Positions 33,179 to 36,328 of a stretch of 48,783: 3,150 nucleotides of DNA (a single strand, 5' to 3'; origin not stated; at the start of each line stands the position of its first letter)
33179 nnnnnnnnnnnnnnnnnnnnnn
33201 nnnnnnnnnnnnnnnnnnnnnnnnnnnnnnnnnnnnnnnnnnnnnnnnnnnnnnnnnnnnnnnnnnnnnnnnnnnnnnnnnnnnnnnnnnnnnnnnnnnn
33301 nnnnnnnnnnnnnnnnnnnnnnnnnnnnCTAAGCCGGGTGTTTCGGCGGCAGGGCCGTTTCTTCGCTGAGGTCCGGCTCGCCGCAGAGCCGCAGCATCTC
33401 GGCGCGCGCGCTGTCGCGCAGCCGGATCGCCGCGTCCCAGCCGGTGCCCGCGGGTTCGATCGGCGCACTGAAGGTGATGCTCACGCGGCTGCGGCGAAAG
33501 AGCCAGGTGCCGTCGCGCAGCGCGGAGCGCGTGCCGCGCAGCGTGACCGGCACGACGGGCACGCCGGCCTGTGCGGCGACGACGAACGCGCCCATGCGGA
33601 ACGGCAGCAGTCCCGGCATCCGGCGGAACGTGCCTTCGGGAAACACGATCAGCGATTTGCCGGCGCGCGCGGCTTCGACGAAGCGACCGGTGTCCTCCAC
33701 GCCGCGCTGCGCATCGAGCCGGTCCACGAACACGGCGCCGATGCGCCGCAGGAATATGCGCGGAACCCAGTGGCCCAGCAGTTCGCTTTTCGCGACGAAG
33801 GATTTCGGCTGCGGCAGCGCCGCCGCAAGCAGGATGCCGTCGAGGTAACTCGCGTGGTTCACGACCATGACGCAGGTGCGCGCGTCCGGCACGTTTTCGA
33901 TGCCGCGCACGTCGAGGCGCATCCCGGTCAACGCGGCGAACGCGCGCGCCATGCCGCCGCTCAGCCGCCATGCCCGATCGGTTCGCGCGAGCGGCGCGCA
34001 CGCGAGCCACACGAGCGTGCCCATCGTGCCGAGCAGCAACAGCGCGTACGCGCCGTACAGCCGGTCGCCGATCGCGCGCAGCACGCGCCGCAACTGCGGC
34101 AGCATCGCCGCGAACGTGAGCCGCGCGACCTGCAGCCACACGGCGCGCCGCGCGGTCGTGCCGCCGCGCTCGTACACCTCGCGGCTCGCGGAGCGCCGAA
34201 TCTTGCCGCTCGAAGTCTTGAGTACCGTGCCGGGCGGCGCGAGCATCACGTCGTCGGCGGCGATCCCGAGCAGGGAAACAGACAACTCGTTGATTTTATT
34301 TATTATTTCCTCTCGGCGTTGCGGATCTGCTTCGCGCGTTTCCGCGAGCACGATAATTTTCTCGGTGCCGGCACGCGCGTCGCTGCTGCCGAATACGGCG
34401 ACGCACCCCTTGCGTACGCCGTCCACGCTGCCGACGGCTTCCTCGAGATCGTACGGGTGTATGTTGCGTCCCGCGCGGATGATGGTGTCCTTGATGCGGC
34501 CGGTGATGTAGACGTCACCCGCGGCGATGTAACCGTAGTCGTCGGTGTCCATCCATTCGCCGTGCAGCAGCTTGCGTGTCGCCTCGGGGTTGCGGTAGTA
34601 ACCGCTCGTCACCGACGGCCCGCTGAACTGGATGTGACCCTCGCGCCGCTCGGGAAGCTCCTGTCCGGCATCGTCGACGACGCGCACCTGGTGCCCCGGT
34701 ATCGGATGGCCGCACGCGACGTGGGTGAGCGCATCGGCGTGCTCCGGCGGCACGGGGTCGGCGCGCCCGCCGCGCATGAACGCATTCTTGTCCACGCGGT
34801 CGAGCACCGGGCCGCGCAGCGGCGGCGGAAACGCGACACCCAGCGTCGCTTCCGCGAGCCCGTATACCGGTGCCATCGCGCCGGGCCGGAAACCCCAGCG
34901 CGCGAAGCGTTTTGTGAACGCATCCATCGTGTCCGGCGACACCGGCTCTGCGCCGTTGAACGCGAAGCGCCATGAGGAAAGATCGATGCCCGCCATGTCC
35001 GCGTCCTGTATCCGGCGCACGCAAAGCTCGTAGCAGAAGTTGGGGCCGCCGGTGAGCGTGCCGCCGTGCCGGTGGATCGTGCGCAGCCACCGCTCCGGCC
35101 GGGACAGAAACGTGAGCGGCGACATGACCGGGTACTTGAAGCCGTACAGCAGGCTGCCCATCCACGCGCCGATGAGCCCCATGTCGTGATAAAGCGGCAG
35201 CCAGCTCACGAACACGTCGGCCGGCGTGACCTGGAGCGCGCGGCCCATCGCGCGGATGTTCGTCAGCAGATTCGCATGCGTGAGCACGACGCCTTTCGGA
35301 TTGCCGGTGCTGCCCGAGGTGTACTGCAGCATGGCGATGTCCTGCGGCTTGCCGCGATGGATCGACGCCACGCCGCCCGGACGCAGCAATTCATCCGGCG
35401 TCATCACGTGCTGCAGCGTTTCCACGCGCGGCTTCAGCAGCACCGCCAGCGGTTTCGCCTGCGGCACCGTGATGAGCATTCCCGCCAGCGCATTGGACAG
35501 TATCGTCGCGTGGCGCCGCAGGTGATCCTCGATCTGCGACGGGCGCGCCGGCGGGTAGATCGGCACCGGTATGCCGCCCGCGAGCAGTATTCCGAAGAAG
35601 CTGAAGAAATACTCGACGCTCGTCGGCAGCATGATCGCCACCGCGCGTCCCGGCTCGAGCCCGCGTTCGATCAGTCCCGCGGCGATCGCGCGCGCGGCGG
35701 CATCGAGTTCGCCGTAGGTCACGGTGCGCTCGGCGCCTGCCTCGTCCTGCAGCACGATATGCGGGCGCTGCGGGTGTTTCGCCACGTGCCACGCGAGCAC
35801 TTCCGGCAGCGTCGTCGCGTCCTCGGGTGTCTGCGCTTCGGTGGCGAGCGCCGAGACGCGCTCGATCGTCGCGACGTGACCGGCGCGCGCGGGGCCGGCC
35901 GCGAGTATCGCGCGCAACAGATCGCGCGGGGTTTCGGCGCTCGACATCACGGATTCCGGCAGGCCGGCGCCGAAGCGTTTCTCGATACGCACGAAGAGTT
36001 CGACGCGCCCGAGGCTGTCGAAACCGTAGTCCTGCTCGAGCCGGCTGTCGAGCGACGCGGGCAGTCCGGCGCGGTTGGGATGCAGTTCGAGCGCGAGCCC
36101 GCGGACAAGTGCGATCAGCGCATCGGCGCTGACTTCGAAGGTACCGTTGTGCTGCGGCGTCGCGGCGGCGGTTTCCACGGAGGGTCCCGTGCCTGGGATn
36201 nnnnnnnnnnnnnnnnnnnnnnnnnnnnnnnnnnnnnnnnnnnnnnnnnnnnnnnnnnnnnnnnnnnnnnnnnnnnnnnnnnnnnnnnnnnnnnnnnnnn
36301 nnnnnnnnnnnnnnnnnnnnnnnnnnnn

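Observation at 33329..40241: Candidate undescribed module: STAND-SARP regulator, phased operator, orphan lipoprotein and a self-contained ACP-FAAL-acyltransferase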

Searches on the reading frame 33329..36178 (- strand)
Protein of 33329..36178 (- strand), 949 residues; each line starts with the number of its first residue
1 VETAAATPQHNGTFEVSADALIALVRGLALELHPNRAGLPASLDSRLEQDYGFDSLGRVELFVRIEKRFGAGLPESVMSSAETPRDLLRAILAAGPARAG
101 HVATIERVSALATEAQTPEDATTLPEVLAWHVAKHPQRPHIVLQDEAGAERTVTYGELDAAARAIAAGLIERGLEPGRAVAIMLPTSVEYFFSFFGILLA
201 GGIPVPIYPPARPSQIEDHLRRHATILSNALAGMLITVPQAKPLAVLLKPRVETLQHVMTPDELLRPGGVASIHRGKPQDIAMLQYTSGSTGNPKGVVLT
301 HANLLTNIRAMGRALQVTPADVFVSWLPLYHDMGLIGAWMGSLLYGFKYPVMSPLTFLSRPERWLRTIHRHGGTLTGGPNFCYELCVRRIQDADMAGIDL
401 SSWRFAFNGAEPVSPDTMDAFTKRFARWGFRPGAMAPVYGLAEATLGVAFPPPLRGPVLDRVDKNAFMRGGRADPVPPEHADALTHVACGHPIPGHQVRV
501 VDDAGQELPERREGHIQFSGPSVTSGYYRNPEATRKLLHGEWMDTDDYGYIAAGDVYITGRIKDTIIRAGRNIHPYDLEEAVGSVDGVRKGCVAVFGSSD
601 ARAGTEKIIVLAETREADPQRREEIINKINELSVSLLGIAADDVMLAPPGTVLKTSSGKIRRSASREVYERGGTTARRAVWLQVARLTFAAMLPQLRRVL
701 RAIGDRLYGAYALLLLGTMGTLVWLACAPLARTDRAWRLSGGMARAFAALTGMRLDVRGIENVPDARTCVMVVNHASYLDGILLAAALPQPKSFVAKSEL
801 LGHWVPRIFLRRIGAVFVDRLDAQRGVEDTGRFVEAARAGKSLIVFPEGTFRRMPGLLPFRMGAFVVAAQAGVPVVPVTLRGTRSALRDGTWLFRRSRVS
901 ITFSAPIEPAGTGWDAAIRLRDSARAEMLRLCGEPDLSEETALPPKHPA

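Call 6: search_protein_families(library=pfam, proteins=[window:33329-36178:-], max_evalue=0.01)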
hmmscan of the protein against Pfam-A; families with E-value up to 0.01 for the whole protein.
window:33329-36178:- (949 aa): 3 families
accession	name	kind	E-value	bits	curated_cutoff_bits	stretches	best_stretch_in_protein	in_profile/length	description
PF00501.34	AMP-binding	-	3.4e-75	253.7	29.9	1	129-528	2-384/384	AMP-binding enzyme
PF01553.26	Acyltransferase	-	2.6e-29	102.1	23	1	754-880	1-131/132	Acyltransferase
PF00550.31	PP-binding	-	9e-08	32.7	20.8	1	42-91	19-67/67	Phosphopantetheine attachment site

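Call 7: search_protein_families(library=ncbifam, proteins=[window:33329-36178:-], max_evalue=0.01)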
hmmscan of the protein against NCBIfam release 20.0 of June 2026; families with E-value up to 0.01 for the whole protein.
window:33329-36178:- (949 aa): 115 families (the best 25 are shown)
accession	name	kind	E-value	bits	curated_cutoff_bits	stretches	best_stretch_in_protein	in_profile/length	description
NF006624.1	PRK09192.1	subfamily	2.1e-129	432.5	600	1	148-672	40-563/567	fatty acyl-AMP ligase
NF005850.0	PRK07768.1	subfamily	5.2e-123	411.1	572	1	138-669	15-543/545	long-chain-fatty-acid--CoA ligase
NF004282.0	PRK05691.1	subfamily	2.3e-120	402.3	4090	1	121-673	8-562/4334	non-ribosomal peptide synthase/polyketide synthase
NF004509.1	PRK05850.1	subfamily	6.6e-95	318.5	775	1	144-672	29-571/578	fatty-acid--AMP ligase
NF009124.0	PRK12476.1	subfamily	3.6e-90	302.9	922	1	145-672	61-607/612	fatty acyl-AMP ligase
NF040633.1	FadD32_Coryne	exception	3.2e-87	293.3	875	1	144-670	54-613/614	FadD32-like long-chain-fatty-acid--AMP ligase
NF038339.3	FAAL_FadD32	equivalog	8e-86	288.5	975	1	146-672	46-611/625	long-chain-fatty-acid--AMP ligase FadD32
NF038337.1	FAAL_FadD21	exception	1.4e-84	284.7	1100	1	144-672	30-572/579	fatty-acid--AMP ligase FAAL21/FadD21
NF004510.0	PRK05851.1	equivalog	2.5e-84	283.3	621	1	139-670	18-521/525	long-chain-fatty acid--ACP ligase MbtM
NF038338.1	FAAL_FadD28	exception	3.2e-70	237.1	1100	1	144-670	30-571/580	fatty-acid--AMP ligase FAAL28/FadD28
NF004837.0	PRK06187.1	subfamily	4.8e-65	219.8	476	1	120-673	6-526/531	long-chain-fatty-acid--CoA ligase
NF006386.0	PRK08633.1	equivalog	5.3e-60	203.3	1221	3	110-426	604-923/1147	acyl-[ACP]--phospholipid O-acyltransferase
NF004114.0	PRK05605.1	equivalog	8.2e-47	159.8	766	3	489-624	393-531/575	long-chain-fatty-acid--CoA ligase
NF005291.0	PRK06814.1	equivalog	1.3e-46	159.1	1349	3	139-449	647-949/1140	acyl-[ACP]--phospholipid O-acyltransferase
NF004511.1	PRK05852.1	equivalog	2.1e-46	158.6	650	1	126-625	3-464/505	FadD7 family fatty acid--CoA ligase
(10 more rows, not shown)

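Call 9: find_homologous_proteins(query=window:33329-36178:-)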
Query window:33329-36178:- (949 aa): 8000 proteins with E <= 0.001 among 8000 candidates; the best 120 are listed.
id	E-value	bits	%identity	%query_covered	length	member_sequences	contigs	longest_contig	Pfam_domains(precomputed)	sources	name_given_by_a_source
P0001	0.0e+0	2146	100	100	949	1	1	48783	PF00550.32,PF00501.35,PF01553.27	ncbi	-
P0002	0.0e+0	1696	78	100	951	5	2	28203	PF00550.32,PF00501.35,PF01553.27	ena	-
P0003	0.0e+0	1695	79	98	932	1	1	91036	PF00550.32,PF00501.35,PF01553.27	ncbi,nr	ncbi:MAG: AMP-binding protein [Betaproteobacteria bacterium]|nr:AMP-binding protein [Betaproteobacte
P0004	0.0e+0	1693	78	99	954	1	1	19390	PF00550.32,PF00501.35,PF01553.27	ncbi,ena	ncbi:MAG: AMP-binding protein [Pseudomonadota bacterium]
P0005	0.0e+0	1688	77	100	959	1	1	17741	PF00550.32,PF00501.35,PF01553.27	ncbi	-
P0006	0.0e+0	1683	77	100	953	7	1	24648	PF00550.32,PF00501.35,PF01553.27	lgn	-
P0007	0.0e+0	1680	78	99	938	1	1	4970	PF00550.32,PF00501.35,PF01553.27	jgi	-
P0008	0.0e+0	1679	77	100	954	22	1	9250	PF00550.32,PF00501.35,PF01553.27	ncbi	-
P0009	0.0e+0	1679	77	100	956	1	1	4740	PF00550.32,PF00501.35,PF01553.27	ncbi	-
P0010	0.0e+0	1673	78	98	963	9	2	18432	PF00550.32,PF00501.35,PF01553.27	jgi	-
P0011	0.0e+0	1673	78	100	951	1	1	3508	PF00550.32,PF00501.35,PF01553.27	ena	-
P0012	0.0e+0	1672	78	98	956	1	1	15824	PF00550.32,PF00501.35,PF01553.27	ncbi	-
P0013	0.0e+0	1666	77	100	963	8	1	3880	PF00550.32,PF00501.35,PF01553.27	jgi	jgi:1-acyl-sn-glycerol-3-phosphate acyltransferase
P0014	0.0e+0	1662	76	100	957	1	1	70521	PF00550.32,PF00501.35,PF01553.27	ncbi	-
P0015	0.0e+0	1659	77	99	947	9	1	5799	PF00550.32,PF00501.35,PF01553.27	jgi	jgi:1-acyl-sn-glycerol-3-phosphate acyltransferase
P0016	0.0e+0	1656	76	100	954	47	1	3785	PF00550.32,PF00501.35,PF01553.27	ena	-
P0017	0.0e+0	1656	77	100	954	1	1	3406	PF00550.32,PF00501.35,PF01553.27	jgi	-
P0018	0.0e+0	1654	76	100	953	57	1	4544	PF00550.32,PF00501.35,PF01553.27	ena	-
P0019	0.0e+0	1654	75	100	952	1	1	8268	PF00550.32,PF00501.35,PF01553.27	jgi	jgi:1-acyl-sn-glycerol-3-phosphate acyltransferase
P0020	0.0e+0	1654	77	98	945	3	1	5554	PF00550.32,PF00501.35,PF01553.27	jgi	-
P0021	0.0e+0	1653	76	100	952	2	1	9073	PF00550.32,PF00501.35,PF01553.27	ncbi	-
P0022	0.0e+0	1649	76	99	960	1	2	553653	PF00550.32,PF00501.35,PF01553.27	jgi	jgi:1-acyl-sn-glycerol-3-phosphate acyltransferase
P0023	0.0e+0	1648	77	98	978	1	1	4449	PF00550.32,PF00501.35,PF01553.27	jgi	jgi:1-acyl-sn-glycerol-3-phosphate acyltransferase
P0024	0.0e+0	1648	76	100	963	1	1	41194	PF00550.32,PF00501.35,PF01553.27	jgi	jgi:1-acyl-sn-glycerol-3-phosphate acyltransferase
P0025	0.0e+0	1645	75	100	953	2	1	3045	PF00550.32,PF00501.35,PF01553.27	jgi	jgi:1-acyl-sn-glycerol-3-phosphate acyltransferase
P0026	0.0e+0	1645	75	100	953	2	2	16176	PF00550.32,PF00501.35,PF01553.27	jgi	-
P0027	0.0e+0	1643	76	100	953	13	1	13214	PF00550.32,PF00501.35,PF01553.27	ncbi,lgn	-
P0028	0.0e+0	1640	76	100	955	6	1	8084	PF00550.32,PF00501.35,PF01553.27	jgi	jgi:1-acyl-sn-glycerol-3-phosphate acyltransferase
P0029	0.0e+0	1640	75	100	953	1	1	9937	PF00550.32,PF00501.35,PF01553.27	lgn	-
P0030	0.0e+0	1638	76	100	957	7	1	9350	PF00550.32,PF00501.35,PF01553.27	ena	-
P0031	0.0e+0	1638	75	100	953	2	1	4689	PF00550.32,PF00501.35,PF01553.27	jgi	jgi:1-acyl-sn-glycerol-3-phosphate acyltransferase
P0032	0.0e+0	1633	75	100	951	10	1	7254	PF00550.32,PF00501.35,PF01553.27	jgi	jgi:1-acyl-sn-glycerol-3-phosphate acyltransferase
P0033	0.0e+0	1631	77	98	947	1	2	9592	PF00550.32,PF00501.35,PF01553.27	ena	-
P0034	0.0e+0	1631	75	100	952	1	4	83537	PF00550.32,PF00501.35,PF01553.27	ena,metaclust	metaclust:\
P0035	0.0e+0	1631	76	98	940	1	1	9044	PF00550.32,PF00501.35,PF01553.27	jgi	jgi:1-acyl-sn-glycerol-3-phosphate acyltransferase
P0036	0.0e+0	1630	75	100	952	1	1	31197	PF00550.32,PF00501.35,PF01553.27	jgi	-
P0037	0.0e+0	1629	76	100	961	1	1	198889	PF00550.32,PF00501.35,PF01553.27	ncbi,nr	ncbi:MAG: AMP-binding protein [Burkholderiales bacterium]|nr:AMP-binding protein [Burkholderiales ba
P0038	0.0e+0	1628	75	99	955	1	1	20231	PF00550.32,PF00501.35,PF01553.27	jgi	jgi:1-acyl-sn-glycerol-3-phosphate acyltransferase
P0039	0.0e+0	1628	75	100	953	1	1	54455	PF00550.32,PF00501.35,PF01553.27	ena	-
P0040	0.0e+0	1628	76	98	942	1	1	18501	PF00550.32,PF00501.35,PF01553.27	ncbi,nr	ncbi:MAG: acyl-phosphate glycerol 3-phosphate acyltransferase [Betaproteobacteria bacterium RIFCSPLO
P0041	0.0e+0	1625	75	100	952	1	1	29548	PF00550.32,PF00501.35,PF01553.27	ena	-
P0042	0.0e+0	1625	76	98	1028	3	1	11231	PF00550.32,PF00501.35,PF01553.27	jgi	jgi:1-acyl-sn-glycerol-3-phosphate acyltransferase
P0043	0.0e+0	1623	76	99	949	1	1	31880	PF00550.32,PF00501.35,PF01553.27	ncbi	-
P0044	0.0e+0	1622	76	99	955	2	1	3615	PF00550.32,PF00501.35,PF01553.27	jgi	jgi:1-acyl-sn-glycerol-3-phosphate acyltransferase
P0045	0.0e+0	1620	76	100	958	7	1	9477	PF00550.32,PF00501.35,PF01553.27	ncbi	-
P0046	0.0e+0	1619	76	99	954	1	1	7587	PF00550.32,PF00501.35,PF01553.27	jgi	jgi:1-acyl-sn-glycerol-3-phosphate acyltransferase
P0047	0.0e+0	1618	74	100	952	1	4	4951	PF00550.32,PF00501.35,PF01553.27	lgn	-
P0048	0.0e+0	1617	74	100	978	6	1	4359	PF00550.32,PF00501.35,PF01553.27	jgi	-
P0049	0.0e+0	1617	75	100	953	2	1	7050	PF00550.32,PF00501.35,PF01553.27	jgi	jgi:1-acyl-sn-glycerol-3-phosphate acyltransferase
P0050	0.0e+0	1616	76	98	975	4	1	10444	PF00550.32,PF00501.35,PF01553.27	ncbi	-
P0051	0.0e+0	1615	74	100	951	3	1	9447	PF00550.32,PF00501.35,PF01553.27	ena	-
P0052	0.0e+0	1614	74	100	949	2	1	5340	PF00550.32,PF00501.35,PF01553.27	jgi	-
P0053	0.0e+0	1612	74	100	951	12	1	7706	PF00550.32,PF00501.35,PF01553.27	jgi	jgi:1-acyl-sn-glycerol-3-phosphate acyltransferase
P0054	0.0e+0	1611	75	100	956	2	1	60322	PF00550.32,PF00501.35,PF01553.27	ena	-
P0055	0.0e+0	1610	75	98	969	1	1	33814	PF00550.32,PF00501.35,PF01553.27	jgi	jgi:1-acyl-sn-glycerol-3-phosphate acyltransferase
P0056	0.0e+0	1609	74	100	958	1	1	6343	PF00550.32,PF00501.35,PF01553.27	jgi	jgi:1-acyl-sn-glycerol-3-phosphate acyltransferase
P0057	0.0e+0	1605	74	100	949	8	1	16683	PF00550.32,PF00501.35,PF01553.27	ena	-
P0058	0.0e+0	1596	75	98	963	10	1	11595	PF00550.32,PF00501.35,PF01553.27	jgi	jgi:1-acyl-sn-glycerol-3-phosphate acyltransferase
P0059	0.0e+0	1595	75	98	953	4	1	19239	PF00550.32,PF00501.35,PF01553.27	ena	-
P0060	0.0e+0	1593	73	100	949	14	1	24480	PF00550.32,PF00501.35,PF01553.27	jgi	jgi:1-acyl-sn-glycerol-3-phosphate acyltransferase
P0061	0.0e+0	1591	74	100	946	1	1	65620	PF00550.32,PF00501.35,PF01553.27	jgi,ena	-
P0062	0.0e+0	1589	72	100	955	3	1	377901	PF00550.32,PF00501.35,PF01553.27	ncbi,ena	-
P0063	0.0e+0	1589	74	100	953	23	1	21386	PF00550.32,PF00501.35,PF01553.27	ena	-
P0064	0.0e+0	1588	73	100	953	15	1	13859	PF00550.32,PF00501.35,PF01553.27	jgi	jgi:1-acyl-sn-glycerol-3-phosphate acyltransferase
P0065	0.0e+0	1580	75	100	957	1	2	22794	PF00550.32,PF00501.35,PF01553.27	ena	-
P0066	0.0e+0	1574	74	99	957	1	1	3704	PF00550.32,PF00501.35,PF01553.27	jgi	jgi:1-acyl-sn-glycerol-3-phosphate acyltransferase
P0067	0.0e+0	1571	73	100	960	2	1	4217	PF00550.32,PF00501.35,PF01553.27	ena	-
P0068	0.0e+0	1566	72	99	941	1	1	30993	PF00550.32,PF00501.35,PF01553.27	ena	-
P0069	0.0e+0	1566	73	100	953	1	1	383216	PF00550.32,PF00501.35,PF01553.27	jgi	jgi:1-acyl-sn-glycerol-3-phosphate acyltransferase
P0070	0.0e+0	1566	74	98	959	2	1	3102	PF00550.32,PF00501.35,PF01553.27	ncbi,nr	ncbi:MAG TPA: AMP-binding protein [Burkholderiales bacterium]|nr:AMP-binding protein [Burkholderiale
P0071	0.0e+0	1565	73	98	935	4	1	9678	PF00550.32,PF00501.35,PF01553.27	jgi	-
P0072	0.0e+0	1557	72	100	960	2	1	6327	PF00550.32,PF00501.35,PF01553.27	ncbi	-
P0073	0.0e+0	1556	71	100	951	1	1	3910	PF00550.32,PF00501.35,PF01553.27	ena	-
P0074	0.0e+0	1553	71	100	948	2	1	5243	PF00550.32,PF00501.35,PF01553.27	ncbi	-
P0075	0.0e+0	1541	72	99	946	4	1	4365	PF00550.32,PF00501.35,PF01553.27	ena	-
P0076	0.0e+0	1538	71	100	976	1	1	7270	PF00550.32,PF00501.35,PF01553.27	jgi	jgi:1-acyl-sn-glycerol-3-phosphate acyltransferase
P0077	0.0e+0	1533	71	100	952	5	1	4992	PF00550.32,PF00501.35,PF01553.27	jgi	jgi:1-acyl-sn-glycerol-3-phosphate acyltransferase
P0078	0.0e+0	1527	71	100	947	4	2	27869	PF00550.32,PF00501.35,PF01553.27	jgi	jgi:1-acyl-sn-glycerol-3-phosphate acyltransferase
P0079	0.0e+0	1526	77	92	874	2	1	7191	PF00501.35,PF01553.27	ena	-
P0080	0.0e+0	1519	71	100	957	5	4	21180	PF00550.32,PF00501.35,PF01553.27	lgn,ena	-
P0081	0.0e+0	1514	70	100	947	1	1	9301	PF00550.32,PF00501.35,PF01553.27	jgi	jgi:1-acyl-sn-glycerol-3-phosphate acyltransferase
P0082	0.0e+0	1513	71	100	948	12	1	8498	PF00550.32,PF00501.35,PF01553.27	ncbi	ncbi:MAG: AMP-binding protein [Chromatiales bacterium]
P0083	0.0e+0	1508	70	100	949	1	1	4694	PF00550.32,PF00501.35,PF01553.27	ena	-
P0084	0.0e+0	1508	70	100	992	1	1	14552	PF00550.32,PF00501.35,PF01553.27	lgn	-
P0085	0.0e+0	1506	69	100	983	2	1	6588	PF00550.32,PF00501.35,PF01553.27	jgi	jgi:1-acyl-sn-glycerol-3-phosphate acyltransferase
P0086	0.0e+0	1506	75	93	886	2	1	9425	PF00501.35,PF01553.27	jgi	-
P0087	0.0e+0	1501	69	100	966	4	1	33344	PF00550.32,PF00501.35,PF01553.27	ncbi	-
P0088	0.0e+0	1500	70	100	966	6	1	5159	PF00550.32,PF00501.35,PF01553.27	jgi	jgi:1-acyl-sn-glycerol-3-phosphate acyltransferase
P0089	0.0e+0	1497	75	92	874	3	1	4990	PF00501.35,PF01553.27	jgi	jgi:1-acyl-sn-glycerol-3-phosphate acyltransferase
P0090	0.0e+0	1496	71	98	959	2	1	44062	PF00550.32,PF00501.35,PF01553.27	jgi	jgi:1-acyl-sn-glycerol-3-phosphate acyltransferase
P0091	0.0e+0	1496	69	100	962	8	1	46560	PF00550.32,PF00501.35,PF01553.27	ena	-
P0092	0.0e+0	1493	69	100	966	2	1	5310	PF00550.32,PF00501.35,PF01553.27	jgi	-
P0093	0.0e+0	1492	69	100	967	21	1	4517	PF00550.32,PF00501.35,PF01553.27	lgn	-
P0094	0.0e+0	1487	70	100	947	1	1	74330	PF00550.32,PF00501.35,PF01553.27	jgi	jgi:1-acyl-sn-glycerol-3-phosphate acyltransferase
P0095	0.0e+0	1486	69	98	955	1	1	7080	PF00550.32,PF00501.35,PF01553.27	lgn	-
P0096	0.0e+0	1483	70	98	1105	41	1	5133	PF01288.26,PF00550.32,PF00501.35,PF01553.27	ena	-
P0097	0.0e+0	1481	70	98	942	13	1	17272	PF00550.32,PF00501.35,PF01553.27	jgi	jgi:1-acyl-sn-glycerol-3-phosphate acyltransferase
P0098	0.0e+0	1475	69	100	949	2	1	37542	PF00550.32,PF00501.35,PF01553.27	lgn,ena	-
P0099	0.0e+0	1474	70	99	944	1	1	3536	PF00550.32,PF00501.35,PF01553.27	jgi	jgi:1-acyl-sn-glycerol-3-phosphate acyltransferase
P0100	0.0e+0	1471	68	100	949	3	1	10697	PF00550.32,PF00501.35,PF01553.27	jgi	jgi:1-acyl-sn-glycerol-3-phosphate acyltransferase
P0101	0.0e+0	1467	69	98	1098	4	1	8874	PF01288.26,PF00550.32,PF00501.35,PF01553.27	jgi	jgi:2-amino-4-hydroxy-6-hydroxymethyldihydropteridine diphosphokinase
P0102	0.0e+0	1464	68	100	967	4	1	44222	PF00550.32,PF00501.35,PF01553.27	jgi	jgi:1-acyl-sn-glycerol-3-phosphate acyltransferase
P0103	0.0e+0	1461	68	100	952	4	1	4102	PF00550.32,PF00501.35,PF01553.27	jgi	jgi:1-acyl-sn-glycerol-3-phosphate acyltransferase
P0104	0.0e+0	1460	68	100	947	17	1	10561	PF00550.32,PF00501.35,PF01553.27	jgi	jgi:1-acyl-sn-glycerol-3-phosphate acyltransferase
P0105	0.0e+0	1457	69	98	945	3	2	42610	PF00550.32,PF00501.35,PF01553.27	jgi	-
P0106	0.0e+0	1457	69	98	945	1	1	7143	PF00550.32,PF00501.35,PF01553.27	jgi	-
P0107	0.0e+0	1455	68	100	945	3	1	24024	PF00550.32,PF00501.35,PF01553.27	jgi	-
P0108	0.0e+0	1454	67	100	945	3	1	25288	PF00550.32,PF00501.35,PF01553.27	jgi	-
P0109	0.0e+0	1453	69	100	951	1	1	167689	PF00550.32,PF00501.35,PF01553.27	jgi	jgi:1-acyl-sn-glycerol-3-phosphate acyltransferase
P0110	0.0e+0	1452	68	100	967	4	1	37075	PF00550.32,PF00501.35,PF01553.27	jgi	-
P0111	0.0e+0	1452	67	100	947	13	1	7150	PF00550.32,PF00501.35,PF01553.27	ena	-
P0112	0.0e+0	1450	67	100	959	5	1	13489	PF00550.32,PF00501.35,PF01553.27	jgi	-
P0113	0.0e+0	1450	67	100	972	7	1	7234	PF00550.32,PF00501.35,PF01553.27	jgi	jgi:1-acyl-sn-glycerol-3-phosphate acyltransferase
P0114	0.0e+0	1446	67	100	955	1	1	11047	PF00550.32,PF00501.35,PF01553.27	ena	-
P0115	0.0e+0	1439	67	100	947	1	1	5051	PF00550.32,PF00501.35,PF01553.27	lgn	-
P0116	0.0e+0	1431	68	98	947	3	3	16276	PF00550.32,PF00501.35,PF01553.27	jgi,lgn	jgi:1-acyl-sn-glycerol-3-phosphate acyltransferase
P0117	0.0e+0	1430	67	100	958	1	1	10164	PF00550.32,PF00501.35,PF01553.27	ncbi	-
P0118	0.0e+0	1428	68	98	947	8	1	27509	PF00550.32,PF00501.35,PF01553.27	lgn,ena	-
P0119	0.0e+0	1425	68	98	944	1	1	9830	PF00550.32,PF00501.35,PF01553.27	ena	-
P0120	0.0e+0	1411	66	100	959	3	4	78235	PF00550.32,PF00501.35,PF01553.27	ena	-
